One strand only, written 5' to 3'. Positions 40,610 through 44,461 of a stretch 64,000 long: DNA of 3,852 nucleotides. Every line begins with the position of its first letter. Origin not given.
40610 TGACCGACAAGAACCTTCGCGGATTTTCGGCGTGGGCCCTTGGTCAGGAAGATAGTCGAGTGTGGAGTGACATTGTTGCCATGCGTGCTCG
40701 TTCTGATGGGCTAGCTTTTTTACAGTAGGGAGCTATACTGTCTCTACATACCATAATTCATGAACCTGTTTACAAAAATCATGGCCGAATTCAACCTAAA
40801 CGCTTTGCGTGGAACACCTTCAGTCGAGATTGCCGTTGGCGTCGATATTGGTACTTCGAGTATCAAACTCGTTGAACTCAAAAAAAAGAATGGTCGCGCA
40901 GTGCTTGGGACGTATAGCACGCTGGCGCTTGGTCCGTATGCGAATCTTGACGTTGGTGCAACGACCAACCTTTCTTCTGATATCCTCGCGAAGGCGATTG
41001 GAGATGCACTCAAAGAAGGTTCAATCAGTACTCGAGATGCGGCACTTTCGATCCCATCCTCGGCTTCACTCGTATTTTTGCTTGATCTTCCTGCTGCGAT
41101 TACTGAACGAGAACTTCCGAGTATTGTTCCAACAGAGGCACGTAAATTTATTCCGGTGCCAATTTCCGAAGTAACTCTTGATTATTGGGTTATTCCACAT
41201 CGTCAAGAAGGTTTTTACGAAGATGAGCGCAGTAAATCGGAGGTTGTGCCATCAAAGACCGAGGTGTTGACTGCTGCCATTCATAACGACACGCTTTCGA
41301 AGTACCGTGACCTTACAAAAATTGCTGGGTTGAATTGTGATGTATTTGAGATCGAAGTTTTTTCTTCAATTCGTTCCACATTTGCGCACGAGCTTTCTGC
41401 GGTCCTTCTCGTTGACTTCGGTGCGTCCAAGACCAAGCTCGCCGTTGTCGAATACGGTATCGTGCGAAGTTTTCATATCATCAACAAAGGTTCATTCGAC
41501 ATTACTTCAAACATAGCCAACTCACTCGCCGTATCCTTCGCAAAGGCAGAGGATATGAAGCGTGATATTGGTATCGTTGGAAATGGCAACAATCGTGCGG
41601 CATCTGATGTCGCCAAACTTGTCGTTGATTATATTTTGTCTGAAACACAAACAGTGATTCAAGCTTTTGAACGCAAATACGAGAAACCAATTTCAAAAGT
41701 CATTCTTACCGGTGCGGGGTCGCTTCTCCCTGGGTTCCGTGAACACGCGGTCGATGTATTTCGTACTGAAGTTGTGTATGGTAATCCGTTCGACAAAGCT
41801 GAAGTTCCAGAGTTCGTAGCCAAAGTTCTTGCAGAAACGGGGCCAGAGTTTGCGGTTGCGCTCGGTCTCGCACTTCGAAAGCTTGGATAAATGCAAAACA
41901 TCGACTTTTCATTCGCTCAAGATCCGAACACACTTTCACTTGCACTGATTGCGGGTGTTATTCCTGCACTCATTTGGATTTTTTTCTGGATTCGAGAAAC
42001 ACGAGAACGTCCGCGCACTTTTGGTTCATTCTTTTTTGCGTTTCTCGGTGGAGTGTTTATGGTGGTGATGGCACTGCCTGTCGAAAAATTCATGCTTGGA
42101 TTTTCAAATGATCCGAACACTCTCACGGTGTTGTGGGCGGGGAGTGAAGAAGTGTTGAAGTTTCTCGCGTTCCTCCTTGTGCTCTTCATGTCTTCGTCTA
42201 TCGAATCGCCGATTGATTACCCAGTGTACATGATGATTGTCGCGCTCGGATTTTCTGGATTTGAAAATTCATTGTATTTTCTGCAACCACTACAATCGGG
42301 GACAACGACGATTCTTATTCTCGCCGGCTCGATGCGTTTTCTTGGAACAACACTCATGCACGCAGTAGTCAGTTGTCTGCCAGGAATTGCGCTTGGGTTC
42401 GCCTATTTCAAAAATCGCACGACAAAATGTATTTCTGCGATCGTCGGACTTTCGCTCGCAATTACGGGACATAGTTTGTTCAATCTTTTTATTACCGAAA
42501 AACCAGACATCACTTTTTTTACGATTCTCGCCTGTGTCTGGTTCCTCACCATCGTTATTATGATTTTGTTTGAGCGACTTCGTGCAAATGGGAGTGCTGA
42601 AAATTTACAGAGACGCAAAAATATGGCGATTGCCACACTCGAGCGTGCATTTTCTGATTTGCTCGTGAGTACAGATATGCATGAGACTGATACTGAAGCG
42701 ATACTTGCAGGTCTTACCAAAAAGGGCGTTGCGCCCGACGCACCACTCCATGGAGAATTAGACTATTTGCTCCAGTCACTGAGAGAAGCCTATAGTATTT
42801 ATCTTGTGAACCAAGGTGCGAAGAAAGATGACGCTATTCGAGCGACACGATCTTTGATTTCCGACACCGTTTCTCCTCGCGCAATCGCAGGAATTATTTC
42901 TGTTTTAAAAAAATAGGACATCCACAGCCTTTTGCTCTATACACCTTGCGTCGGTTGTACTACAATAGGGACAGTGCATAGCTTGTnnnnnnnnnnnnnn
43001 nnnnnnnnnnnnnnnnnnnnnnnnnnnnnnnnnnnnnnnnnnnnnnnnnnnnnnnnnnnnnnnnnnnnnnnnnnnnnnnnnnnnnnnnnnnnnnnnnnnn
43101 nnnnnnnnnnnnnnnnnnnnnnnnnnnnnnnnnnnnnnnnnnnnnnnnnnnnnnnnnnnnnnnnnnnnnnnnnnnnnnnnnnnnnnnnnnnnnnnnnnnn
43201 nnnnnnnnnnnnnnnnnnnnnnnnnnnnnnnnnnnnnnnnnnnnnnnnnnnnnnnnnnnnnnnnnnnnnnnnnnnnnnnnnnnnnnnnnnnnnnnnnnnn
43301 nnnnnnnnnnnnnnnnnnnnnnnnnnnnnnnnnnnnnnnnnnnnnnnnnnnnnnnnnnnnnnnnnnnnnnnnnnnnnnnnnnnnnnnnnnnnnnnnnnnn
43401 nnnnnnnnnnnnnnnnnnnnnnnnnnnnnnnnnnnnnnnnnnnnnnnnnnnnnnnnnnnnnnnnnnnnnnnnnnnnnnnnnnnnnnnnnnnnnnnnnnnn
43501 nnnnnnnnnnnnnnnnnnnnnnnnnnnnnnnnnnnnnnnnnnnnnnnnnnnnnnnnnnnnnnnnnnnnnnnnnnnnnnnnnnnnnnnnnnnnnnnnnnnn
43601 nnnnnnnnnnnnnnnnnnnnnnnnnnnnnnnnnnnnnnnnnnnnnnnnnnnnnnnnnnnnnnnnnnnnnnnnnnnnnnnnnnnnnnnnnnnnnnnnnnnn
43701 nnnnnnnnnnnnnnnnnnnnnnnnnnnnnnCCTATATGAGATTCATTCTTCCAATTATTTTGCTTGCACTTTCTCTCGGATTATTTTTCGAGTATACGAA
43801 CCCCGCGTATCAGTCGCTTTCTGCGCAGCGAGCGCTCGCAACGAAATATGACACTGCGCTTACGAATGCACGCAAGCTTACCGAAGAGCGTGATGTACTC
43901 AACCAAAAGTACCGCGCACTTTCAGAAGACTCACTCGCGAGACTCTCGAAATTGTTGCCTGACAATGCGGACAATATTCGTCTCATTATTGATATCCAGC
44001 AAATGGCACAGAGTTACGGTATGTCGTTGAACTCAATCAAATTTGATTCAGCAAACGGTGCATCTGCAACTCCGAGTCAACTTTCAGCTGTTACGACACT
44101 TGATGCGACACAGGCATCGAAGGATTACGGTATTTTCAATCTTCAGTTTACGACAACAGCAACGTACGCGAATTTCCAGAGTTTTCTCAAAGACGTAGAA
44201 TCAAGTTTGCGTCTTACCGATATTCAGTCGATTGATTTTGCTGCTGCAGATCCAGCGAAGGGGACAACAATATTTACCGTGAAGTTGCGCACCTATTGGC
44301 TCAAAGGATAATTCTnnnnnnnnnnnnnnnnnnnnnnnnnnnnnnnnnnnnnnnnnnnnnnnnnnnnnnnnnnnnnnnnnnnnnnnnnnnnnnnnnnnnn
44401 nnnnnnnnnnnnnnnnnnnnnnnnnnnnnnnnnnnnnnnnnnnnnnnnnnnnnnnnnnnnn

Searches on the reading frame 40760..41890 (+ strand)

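Call 114: search_protein_families(library=pfam, proteins=[window:40760-41890:+], max_evalue=0.001)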
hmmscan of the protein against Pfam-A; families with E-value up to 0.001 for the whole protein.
window:40760-41890:+ (376 aa): 2 families
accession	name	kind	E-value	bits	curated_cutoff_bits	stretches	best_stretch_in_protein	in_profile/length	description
PF11104.14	PilM_2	-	8.3e-34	117.4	27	1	27-374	1-339/340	Type IV pilus assembly protein PilM;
PF14450.12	FtsA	-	9.1e-16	58.8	31.8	1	217-355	2-114/127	Cell division protein FtsA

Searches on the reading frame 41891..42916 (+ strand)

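Call 114: search_protein_families(library=pfam, proteins=[window:41891-42916:+], max_evalue=0.001)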
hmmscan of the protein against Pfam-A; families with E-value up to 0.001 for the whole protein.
window:41891-42916:+ (341 aa): 1 family
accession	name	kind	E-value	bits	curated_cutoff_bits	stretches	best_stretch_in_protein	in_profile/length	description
PF13367.11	PrsW-protease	-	3.2e-20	73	23.5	1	48-222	7-193/196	PrsW family intramembrane metalloprotease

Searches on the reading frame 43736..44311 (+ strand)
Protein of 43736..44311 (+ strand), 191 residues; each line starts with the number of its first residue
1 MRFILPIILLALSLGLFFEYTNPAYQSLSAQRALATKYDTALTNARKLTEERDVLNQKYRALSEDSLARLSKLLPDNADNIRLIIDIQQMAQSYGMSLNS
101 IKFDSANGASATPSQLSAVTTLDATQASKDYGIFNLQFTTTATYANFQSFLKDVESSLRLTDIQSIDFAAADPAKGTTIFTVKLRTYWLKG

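Call 115: search_protein_families(library=pfam, proteins=[window:43736-44311:+], max_evalue=0.001)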
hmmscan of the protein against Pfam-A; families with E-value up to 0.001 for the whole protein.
window:43736-44311:+ (191 aa): 1 family
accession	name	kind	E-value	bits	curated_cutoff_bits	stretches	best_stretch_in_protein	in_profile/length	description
PF04350.18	PilO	-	1.9e-07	31.8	22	0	32-105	9-77/145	Pilus assembly protein, PilO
